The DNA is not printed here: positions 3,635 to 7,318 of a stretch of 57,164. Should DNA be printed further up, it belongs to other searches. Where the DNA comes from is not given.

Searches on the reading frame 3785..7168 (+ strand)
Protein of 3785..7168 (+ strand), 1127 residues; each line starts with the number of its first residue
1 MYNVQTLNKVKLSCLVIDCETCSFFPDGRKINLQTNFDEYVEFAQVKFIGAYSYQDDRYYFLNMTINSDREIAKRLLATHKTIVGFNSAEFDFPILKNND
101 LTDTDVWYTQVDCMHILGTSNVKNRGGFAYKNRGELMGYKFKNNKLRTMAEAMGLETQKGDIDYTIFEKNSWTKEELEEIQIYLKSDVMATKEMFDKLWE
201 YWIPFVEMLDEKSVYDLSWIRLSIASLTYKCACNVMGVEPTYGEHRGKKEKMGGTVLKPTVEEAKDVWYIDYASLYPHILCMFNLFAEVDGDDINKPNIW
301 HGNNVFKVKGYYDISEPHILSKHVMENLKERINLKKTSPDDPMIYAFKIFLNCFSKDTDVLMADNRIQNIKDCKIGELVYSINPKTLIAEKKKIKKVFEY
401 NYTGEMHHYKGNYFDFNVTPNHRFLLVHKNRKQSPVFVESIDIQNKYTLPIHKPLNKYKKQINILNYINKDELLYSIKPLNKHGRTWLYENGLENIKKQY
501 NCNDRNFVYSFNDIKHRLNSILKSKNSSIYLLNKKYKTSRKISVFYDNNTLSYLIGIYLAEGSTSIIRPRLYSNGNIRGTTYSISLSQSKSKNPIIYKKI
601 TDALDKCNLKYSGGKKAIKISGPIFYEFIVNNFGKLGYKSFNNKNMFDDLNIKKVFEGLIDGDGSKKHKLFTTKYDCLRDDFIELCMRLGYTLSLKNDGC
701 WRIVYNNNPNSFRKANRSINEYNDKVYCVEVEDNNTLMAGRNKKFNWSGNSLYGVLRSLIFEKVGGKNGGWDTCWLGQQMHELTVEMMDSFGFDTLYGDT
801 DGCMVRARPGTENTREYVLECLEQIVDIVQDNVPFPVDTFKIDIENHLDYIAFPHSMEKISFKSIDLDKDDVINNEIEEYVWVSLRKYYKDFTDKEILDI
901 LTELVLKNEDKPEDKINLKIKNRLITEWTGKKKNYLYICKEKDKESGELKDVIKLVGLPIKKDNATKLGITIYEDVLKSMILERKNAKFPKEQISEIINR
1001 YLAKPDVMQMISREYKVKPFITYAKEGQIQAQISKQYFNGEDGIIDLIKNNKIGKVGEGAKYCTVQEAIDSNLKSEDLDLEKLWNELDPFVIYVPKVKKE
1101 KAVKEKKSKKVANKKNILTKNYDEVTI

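Call 10: search_protein_families(library=phrogs, max_evalue=0.001, proteins=[window:3785-7168:+])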
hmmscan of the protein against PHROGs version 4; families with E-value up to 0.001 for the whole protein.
window:3785-7168:+ (1127 aa): 2 families
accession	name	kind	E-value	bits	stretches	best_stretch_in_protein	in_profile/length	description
phrog_262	-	DNA, RNA and nucleotide metabolism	4e-09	36.1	2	724-1003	495-722/856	DNA polymerase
phrog_403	-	DNA, RNA and nucleotide metabolism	4.8e-05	23.4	0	4-116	57-180/321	DNA polymerase exonuclease subunit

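Call 11: search_dna_similar(query=window:3785-7168:+, collection=phages, mode=protein, max_rows=15)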
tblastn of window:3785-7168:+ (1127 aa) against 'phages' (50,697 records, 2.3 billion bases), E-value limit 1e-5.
Records with a match: 1; places in all: 1; records where one place covers at least 80% of the query: 0.
Best place of each record, by identity: <60% 1.
By first word of the organism name: uncultured 1.
By host as written in the record: - 1.
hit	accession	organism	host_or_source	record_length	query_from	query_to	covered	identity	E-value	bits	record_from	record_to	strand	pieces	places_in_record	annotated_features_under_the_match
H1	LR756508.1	uncultured phage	metagenomic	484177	616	791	16%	24.1%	1e-6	59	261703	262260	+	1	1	record has no annotation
